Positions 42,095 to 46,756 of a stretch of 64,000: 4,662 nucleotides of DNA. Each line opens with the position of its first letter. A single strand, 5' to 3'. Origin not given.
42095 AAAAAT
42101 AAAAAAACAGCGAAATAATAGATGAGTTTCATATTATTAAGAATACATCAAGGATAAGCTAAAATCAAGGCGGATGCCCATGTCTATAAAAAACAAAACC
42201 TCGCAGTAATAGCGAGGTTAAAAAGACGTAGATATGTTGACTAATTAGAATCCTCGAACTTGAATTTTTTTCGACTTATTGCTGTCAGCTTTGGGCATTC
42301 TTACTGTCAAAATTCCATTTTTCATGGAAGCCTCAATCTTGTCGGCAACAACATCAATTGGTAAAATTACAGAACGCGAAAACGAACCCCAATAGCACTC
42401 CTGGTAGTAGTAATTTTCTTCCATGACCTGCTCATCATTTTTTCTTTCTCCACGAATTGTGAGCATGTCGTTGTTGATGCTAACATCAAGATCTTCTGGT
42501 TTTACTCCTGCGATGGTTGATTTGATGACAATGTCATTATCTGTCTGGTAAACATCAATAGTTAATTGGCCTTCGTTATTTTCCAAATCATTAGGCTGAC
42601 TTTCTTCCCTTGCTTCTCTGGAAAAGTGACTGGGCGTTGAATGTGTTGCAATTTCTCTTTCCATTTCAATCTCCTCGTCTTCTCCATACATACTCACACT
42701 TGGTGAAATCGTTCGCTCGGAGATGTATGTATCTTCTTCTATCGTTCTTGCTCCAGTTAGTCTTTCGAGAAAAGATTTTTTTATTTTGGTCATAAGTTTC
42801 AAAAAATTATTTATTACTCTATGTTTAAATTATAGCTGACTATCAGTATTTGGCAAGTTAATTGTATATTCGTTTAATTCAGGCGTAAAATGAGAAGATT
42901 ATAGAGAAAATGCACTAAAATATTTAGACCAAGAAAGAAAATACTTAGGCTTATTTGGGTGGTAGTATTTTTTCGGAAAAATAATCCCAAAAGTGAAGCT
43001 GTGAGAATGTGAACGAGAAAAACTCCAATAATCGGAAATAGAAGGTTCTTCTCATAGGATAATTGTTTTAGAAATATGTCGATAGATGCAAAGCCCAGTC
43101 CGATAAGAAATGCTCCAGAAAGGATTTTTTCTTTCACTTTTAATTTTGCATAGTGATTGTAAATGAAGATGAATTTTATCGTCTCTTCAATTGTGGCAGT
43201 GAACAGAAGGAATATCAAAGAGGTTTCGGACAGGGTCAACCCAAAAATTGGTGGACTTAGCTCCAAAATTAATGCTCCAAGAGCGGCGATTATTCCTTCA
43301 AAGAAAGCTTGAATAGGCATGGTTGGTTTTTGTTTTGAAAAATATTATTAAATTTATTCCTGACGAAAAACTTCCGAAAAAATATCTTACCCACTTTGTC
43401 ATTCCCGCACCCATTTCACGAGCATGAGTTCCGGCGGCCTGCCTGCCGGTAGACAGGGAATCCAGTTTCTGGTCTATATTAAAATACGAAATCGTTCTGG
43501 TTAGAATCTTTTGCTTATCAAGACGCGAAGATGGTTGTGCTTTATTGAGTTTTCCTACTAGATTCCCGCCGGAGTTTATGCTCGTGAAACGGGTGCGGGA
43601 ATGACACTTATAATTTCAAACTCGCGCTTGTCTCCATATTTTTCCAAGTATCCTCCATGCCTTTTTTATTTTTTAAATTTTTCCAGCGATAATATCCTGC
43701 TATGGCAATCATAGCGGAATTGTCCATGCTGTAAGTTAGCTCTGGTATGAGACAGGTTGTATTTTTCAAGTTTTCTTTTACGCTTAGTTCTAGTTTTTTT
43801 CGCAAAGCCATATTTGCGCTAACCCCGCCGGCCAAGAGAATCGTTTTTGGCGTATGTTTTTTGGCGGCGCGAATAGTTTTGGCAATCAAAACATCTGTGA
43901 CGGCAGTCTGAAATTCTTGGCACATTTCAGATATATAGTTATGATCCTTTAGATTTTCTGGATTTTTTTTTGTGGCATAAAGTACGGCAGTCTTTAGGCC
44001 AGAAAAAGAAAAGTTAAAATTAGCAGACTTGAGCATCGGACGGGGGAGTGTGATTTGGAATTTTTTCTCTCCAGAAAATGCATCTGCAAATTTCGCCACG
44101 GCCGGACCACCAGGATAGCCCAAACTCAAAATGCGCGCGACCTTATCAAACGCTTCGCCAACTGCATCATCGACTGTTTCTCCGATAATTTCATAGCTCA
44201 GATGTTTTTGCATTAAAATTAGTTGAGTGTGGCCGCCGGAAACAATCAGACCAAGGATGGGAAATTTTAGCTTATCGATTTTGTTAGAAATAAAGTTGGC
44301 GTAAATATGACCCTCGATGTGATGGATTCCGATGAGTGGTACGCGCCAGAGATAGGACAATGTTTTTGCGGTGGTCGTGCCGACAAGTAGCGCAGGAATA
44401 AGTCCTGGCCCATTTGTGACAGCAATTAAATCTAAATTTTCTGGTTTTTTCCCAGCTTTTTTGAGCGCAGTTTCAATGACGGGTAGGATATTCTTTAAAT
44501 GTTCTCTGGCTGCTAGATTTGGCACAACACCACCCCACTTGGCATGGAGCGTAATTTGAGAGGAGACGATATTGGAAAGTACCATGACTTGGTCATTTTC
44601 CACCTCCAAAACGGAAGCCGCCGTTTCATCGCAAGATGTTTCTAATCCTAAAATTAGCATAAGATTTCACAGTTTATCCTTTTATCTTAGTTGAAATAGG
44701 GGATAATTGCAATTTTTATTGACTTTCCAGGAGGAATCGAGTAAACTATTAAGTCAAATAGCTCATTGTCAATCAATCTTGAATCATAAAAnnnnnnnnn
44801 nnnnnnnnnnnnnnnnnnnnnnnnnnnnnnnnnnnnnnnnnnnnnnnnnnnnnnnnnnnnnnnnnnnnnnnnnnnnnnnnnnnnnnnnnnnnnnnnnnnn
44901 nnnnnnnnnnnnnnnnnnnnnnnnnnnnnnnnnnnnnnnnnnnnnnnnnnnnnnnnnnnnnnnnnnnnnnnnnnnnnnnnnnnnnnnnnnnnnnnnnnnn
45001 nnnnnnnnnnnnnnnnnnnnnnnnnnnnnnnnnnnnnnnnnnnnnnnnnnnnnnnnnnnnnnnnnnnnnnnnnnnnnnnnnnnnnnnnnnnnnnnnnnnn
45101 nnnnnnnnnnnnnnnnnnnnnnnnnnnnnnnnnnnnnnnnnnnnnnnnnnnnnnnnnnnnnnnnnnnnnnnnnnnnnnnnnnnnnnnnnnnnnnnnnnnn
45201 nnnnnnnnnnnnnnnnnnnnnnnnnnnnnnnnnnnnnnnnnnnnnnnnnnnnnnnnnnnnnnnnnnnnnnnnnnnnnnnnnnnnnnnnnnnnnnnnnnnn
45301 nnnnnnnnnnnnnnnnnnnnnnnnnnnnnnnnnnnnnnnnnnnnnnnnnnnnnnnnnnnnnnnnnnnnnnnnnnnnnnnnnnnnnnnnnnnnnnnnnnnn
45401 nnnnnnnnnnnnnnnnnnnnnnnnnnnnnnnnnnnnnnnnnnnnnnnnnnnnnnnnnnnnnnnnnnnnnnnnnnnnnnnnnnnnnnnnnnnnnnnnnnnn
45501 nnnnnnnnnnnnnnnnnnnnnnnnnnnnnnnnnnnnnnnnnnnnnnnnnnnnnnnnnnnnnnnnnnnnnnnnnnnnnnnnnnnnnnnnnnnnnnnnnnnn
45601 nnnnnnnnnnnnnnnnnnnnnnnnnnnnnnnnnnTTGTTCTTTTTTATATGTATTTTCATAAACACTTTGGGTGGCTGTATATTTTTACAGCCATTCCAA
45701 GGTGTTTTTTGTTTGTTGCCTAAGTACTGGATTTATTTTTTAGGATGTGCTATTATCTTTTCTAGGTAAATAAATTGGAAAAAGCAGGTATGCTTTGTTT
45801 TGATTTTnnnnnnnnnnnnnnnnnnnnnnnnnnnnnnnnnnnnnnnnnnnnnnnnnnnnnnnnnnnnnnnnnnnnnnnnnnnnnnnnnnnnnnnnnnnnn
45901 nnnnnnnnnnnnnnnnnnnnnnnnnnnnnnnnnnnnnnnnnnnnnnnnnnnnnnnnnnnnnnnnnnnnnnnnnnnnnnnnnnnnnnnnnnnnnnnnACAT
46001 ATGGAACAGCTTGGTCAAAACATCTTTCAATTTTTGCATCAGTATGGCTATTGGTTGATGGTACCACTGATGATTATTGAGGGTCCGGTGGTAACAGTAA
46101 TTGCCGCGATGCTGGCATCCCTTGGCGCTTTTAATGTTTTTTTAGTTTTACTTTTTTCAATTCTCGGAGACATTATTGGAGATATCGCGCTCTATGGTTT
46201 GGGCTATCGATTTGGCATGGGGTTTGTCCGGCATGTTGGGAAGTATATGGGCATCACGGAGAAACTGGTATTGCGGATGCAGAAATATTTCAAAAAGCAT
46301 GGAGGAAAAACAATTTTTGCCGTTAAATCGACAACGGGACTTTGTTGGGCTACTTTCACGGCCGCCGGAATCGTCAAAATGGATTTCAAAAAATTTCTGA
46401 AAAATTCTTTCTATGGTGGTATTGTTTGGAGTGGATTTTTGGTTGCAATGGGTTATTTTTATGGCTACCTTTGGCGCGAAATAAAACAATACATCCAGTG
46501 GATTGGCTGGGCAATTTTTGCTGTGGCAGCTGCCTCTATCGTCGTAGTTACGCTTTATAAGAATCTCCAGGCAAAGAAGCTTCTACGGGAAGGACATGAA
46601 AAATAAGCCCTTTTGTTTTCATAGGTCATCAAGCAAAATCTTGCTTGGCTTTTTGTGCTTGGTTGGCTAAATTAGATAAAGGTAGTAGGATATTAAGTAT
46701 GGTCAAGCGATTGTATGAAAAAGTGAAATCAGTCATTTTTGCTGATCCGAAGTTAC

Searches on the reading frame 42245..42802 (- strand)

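Call 44: search_protein_families(library=pfam, proteins=[window:42245-42802:-], max_evalue=0.001)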
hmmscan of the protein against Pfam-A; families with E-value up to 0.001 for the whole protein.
window:42245-42802:- (185 aa): 2 families
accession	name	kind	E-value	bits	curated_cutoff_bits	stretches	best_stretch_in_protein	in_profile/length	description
PF00011.27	HSP20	-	1.2e-21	77.1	20.8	1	84-182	2-101/102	Hsp20/alpha crystallin family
PF17886.7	ArsA_HSP20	-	2.8e-06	27.2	22.5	1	89-169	2-63/63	HSP20-like domain found in ArsA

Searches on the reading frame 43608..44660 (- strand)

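Call 44: search_protein_families(library=pfam, proteins=[window:43608-44660:-], max_evalue=0.001)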
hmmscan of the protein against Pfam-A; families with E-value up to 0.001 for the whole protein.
window:43608-44660:- (350 aa): 2 families
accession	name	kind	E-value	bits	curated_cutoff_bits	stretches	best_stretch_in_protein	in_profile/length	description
PF00814.31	TsaD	-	5.3e-90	302.1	24.8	1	27-319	2-263/264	tRNA N6-adenosine threonylcarbamoyltransferase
PF22521.2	HypF_C_2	-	3.4e-05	24.2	27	1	231-297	154-220/241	Carbamoyltransferase, Kae1-like Domain, second subdomain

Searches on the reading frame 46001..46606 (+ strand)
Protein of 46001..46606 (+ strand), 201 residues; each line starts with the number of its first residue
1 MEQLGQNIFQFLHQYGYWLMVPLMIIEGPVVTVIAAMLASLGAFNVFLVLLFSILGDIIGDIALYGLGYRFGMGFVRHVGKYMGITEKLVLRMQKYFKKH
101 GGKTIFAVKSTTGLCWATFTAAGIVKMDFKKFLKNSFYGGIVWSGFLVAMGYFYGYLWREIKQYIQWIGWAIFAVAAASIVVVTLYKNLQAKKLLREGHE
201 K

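Call 44: search_protein_families(library=pfam, proteins=[window:46001-46606:+], max_evalue=0.001)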
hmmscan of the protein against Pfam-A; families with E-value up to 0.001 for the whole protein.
window:46001-46606:+ (201 aa): 1 family
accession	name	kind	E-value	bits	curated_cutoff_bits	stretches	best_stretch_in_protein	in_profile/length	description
PF09335.16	VTT_dom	-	5e-11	43.6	33.9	1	36-152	5-122/123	VTT domain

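Call 52: find_encoding_contigs(protein=window:46001-46606:+, flank=1500, max_places=8)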
Protein window:46001-46606:+ (201 aa): 8 contigs read that carry it; 5 places shown.
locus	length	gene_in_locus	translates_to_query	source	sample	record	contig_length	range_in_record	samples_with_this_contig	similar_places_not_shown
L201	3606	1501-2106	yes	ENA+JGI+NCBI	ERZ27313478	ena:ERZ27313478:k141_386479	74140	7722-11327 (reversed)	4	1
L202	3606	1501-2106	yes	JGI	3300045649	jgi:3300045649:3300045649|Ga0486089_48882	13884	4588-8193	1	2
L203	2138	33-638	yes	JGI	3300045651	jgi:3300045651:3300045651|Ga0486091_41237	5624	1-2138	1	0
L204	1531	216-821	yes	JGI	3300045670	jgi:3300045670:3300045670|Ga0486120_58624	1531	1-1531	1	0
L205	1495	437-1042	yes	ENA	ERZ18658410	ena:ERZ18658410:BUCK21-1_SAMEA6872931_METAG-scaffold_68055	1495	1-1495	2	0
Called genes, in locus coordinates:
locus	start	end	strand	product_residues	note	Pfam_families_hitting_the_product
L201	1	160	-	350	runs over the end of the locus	PF00814:TsaD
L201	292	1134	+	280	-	-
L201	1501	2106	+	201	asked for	PF09335:VTT_dom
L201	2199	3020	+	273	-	PF00561:Abhydrolase_1, PF12146:Hydrolase_4, PF12697:Abhydrolase_6, PF20408:Abhydrolase_11 (faint)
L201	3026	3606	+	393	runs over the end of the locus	PF13439:Glyco_transf_4, PF13477:Glyco_trans_4_2 (weak), PF13579:Glyco_trans_4_4, PF00534:Glycos_transf_1, PF13692:Glyco_trans_1_4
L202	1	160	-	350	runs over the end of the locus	PF00814:TsaD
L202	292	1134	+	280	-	-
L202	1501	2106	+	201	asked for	PF09335:VTT_dom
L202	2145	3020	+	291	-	PF12146:Hydrolase_4, PF00561:Abhydrolase_1, PF12697:Abhydrolase_6, PF20408:Abhydrolase_11 (faint)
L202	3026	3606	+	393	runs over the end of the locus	PF13439:Glyco_transf_4, PF13477:Glyco_trans_4_2 (weak), PF13579:Glyco_trans_4_4, PF00534:Glycos_transf_1, PF13692:Glyco_trans_1_4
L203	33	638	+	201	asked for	PF09335:VTT_dom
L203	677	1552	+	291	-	PF12146:Hydrolase_4, PF00561:Abhydrolase_1, PF12697:Abhydrolase_6, PF20408:Abhydrolase_11 (faint)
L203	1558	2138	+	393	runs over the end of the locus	PF13439:Glyco_transf_4, PF13477:Glyco_trans_4_2 (weak), PF13579:Glyco_trans_4_4, PF00534:Glycos_transf_1, PF13692:Glyco_trans_1_4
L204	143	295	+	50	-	-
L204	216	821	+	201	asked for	PF09335:VTT_dom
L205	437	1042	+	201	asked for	PF09335:VTT_dom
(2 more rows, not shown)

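Call 53: find_homologous_proteins(query=window:46001-46603:+, max_evalue=1e-30)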
Query window:46001-46603:+ (201 aa): 683 proteins with E <= 1e-30 among 955 candidates; the best 120 are listed.
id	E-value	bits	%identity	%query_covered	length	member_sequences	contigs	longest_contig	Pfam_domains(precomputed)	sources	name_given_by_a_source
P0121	1.0e-122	426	95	100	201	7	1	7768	PF09335.17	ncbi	ncbi:MAG: DedA family protein [Candidatus Moraniibacteriota bacterium]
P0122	1.0e-112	393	85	100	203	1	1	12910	PF09335.17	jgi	jgi:membrane protein DedA with SNARE-associated domain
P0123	2.0e-111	389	86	100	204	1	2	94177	PF09335.17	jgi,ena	jgi:membrane protein DedA with SNARE-associated domain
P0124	4.0e-111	388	86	100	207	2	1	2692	PF09335.17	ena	-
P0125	1.2e-110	386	86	100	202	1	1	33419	PF09335.17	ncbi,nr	ncbi:MAG: DedA family protein [Candidatus Moranbacteria bacterium]|nr:DedA family protein [Candidatu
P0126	3.0e-110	385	85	100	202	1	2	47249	PF09335.17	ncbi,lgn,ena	-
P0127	7.2e-109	380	86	98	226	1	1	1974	PF09335.17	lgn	-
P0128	1.6e-108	379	85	98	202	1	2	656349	PF09335.17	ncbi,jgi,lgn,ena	ncbi:MAG: DedA family protein [Parcubacteria group bacterium]|jgi:membrane protein DedA with SNARE-a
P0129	1.7e-108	379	83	100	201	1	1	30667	PF09335.17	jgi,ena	-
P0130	5.5e-108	377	85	98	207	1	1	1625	PF09335.17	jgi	jgi:membrane protein DedA with SNARE-associated domain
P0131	9.5e-107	373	82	100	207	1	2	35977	PF09335.17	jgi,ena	jgi:membrane protein DedA with SNARE-associated domain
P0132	1.6e-106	373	82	98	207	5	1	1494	PF09335.17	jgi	jgi:membrane protein DedA with SNARE-associated domain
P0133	1.8e-105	369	82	100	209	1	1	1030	PF09335.17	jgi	jgi:membrane protein DedA with SNARE-associated domain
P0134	1.5e-104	366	83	95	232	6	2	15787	PF09335.17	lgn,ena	-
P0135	1.9e-104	366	81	100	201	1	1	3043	PF09335.17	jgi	jgi:membrane protein DedA with SNARE-associated domain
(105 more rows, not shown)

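Call 55: find_encoding_contigs(protein=P0121, flank=1200, max_places=2)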
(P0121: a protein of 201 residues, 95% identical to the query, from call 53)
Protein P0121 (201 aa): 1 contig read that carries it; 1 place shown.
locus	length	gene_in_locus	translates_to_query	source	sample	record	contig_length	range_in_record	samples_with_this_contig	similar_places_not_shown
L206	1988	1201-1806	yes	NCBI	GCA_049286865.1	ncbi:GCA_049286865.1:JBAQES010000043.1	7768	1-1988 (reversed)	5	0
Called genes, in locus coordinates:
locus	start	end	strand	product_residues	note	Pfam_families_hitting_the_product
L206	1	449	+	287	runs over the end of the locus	-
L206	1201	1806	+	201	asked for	PF09335:VTT_dom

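Call 56: find_encoding_contigs(protein=P0126, flank=1200, max_places=2)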
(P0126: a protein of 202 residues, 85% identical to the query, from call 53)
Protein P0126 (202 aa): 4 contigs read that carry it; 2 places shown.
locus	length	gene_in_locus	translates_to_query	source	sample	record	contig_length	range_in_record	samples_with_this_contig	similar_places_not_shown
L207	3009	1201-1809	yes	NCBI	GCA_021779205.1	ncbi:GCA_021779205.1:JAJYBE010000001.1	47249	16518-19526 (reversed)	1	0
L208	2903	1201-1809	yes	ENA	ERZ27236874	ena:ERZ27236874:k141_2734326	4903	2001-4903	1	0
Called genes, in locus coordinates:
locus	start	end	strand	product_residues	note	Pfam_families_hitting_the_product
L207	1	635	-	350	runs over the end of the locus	PF00814:TsaD, PF22521:HypF_C_2 (weak)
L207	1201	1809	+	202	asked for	PF09335:VTT_dom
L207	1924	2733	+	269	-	PF12146:Hydrolase_4, PF00561:Abhydrolase_1, PF12697:Abhydrolase_6, PF20408:Abhydrolase_11 (faint)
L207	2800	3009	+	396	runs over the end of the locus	PF13477:Glyco_trans_4_2, PF13439:Glyco_transf_4, PF13579:Glyco_trans_4_4, PF00534:Glycos_transf_1, PF13692:Glyco_trans_1_4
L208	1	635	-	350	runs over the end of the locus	PF00814:TsaD, PF22521:HypF_C_2 (weak)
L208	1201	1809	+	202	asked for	PF09335:VTT_dom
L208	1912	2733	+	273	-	PF00561:Abhydrolase_1, PF12146:Hydrolase_4, PF12697:Abhydrolase_6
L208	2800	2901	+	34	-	?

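Call 57: find_encoding_contigs(protein=P0128, flank=1200, max_places=2)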
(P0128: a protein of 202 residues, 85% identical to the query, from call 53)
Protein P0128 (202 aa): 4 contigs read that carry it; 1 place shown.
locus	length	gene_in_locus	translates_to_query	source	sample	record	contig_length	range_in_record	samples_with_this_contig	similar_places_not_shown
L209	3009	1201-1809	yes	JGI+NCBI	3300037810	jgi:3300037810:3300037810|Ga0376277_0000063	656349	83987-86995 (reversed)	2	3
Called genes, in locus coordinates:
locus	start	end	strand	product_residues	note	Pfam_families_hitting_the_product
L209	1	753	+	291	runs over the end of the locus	-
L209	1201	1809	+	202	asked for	PF09335:VTT_dom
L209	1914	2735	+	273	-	PF00561:Abhydrolase_1, PF12146:Hydrolase_4, PF12697:Abhydrolase_6, PF20408:Abhydrolase_11 (faint)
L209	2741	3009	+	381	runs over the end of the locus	PF13439:Glyco_transf_4, PF13477:Glyco_trans_4_2 (weak), PF13579:Glyco_trans_4_4, PF00534:Glycos_transf_1, PF13692:Glyco_trans_1_4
